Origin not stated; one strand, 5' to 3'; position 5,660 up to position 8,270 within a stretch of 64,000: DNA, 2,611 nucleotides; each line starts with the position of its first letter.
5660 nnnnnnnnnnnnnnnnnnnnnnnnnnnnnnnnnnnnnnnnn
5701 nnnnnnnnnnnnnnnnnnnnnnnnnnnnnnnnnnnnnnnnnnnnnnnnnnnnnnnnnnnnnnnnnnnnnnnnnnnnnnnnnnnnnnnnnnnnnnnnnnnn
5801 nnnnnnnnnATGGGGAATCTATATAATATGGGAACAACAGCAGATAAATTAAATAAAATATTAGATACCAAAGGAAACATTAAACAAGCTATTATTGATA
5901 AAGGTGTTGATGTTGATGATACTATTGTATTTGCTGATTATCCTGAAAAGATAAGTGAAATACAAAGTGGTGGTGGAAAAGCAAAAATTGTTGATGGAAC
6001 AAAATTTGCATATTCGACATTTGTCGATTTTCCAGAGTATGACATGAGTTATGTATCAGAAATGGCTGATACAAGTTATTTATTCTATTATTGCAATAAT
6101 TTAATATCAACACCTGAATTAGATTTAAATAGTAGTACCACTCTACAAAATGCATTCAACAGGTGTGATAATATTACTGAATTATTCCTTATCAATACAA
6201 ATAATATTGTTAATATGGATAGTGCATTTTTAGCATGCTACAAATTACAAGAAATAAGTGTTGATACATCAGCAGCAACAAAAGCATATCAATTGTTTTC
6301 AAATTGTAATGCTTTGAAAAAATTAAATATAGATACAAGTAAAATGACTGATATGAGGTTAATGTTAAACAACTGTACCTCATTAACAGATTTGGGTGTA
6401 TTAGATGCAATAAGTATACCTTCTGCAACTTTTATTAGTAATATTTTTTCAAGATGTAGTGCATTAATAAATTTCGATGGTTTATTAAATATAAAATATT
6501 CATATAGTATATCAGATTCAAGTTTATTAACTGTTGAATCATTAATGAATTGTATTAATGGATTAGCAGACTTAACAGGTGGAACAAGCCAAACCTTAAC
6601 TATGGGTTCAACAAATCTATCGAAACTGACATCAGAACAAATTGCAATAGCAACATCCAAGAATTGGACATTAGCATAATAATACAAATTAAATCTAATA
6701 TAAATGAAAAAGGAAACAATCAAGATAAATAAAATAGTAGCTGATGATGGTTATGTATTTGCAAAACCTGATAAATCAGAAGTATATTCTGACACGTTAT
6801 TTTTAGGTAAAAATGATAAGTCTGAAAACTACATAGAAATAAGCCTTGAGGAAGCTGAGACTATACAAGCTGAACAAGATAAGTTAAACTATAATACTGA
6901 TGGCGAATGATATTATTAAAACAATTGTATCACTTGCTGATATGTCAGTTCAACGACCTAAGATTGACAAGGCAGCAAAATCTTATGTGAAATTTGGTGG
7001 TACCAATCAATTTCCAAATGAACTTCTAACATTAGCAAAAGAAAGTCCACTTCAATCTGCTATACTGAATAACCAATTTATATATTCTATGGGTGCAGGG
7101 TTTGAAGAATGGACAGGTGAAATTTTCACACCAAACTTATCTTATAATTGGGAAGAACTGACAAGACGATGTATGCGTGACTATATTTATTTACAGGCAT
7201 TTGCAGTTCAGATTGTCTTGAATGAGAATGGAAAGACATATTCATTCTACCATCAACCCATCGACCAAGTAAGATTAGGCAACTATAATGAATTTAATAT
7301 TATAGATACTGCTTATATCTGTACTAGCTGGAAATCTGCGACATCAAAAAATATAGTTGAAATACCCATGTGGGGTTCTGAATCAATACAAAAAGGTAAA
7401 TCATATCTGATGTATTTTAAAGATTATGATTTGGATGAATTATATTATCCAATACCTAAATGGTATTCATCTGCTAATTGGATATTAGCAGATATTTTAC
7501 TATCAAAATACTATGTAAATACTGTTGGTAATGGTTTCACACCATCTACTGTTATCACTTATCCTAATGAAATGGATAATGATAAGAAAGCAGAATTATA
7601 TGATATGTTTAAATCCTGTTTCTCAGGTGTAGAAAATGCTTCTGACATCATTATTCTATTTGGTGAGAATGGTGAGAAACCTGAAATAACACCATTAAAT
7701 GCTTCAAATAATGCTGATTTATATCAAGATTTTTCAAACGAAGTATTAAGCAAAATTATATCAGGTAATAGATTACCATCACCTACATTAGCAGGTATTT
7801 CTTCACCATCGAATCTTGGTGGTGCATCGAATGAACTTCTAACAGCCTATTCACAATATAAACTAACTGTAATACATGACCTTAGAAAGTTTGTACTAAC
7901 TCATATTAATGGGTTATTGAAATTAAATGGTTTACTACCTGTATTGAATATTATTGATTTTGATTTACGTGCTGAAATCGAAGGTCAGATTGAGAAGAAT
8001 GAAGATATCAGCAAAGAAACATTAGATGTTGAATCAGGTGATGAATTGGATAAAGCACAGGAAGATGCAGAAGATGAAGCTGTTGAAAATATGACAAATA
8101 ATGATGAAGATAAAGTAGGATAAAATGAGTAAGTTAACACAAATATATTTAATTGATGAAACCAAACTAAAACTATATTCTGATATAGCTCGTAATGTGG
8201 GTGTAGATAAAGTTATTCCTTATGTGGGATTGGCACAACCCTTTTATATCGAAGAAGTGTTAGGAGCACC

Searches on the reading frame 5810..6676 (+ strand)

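Call 27: search_protein_families(library=phrogs, proteins=[window:5810-6676:+], max_evalue=0.001)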
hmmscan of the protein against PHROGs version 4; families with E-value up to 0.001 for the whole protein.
window:5810-6676:+ (289 aa): 2 families
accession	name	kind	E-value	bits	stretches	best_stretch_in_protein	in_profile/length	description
phrog_22899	-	unknown function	5e-07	28.4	1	82-217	928-1063/1857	-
phrog_18805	-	unknown function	2e-06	27.9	1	89-226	272-409/457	-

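Call 28: search_protein_families(library=pfam, proteins=[window:5810-6676:+], max_evalue=0.001)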
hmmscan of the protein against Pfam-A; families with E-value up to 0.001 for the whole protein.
window:5810-6676:+ (289 aa): 2 families
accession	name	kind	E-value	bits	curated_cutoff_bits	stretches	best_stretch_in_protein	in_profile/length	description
PF03382.20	DUF285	-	5e-08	33.1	25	1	110-217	1-111/120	Mycoplasma protein of unknown function, DUF285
PF13306.12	LRR_5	-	1.1e-06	29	27.7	1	89-216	5-123/127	BspA type Leucine rich repeat region (6 copies)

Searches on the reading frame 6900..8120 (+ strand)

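Call 27: search_protein_families(library=phrogs, proteins=[window:6900-8120:+], max_evalue=0.001)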
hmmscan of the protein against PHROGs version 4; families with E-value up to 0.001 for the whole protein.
window:6900-8120:+ (407 aa): 3 families
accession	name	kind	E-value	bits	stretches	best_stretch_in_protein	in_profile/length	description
phrog_11226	-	head and packaging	5.5e-37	128.7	1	28-325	23-352/388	portal protein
phrog_33693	-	head and packaging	7.7e-20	71.8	1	92-346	89-347/560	portal protein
phrog_2662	-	head and packaging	6.6e-05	22.6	1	78-253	112-276/717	portal protein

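Call 28: search_protein_families(library=pfam, proteins=[window:6900-8120:+], max_evalue=0.001)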
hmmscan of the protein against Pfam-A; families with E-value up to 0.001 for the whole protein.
window:6900-8120:+ (407 aa): 1 family
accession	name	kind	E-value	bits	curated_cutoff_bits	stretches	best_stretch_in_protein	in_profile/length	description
PF04860.17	Phage_portal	-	6.5e-05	22.7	39.1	1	78-275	45-216/321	Phage portal protein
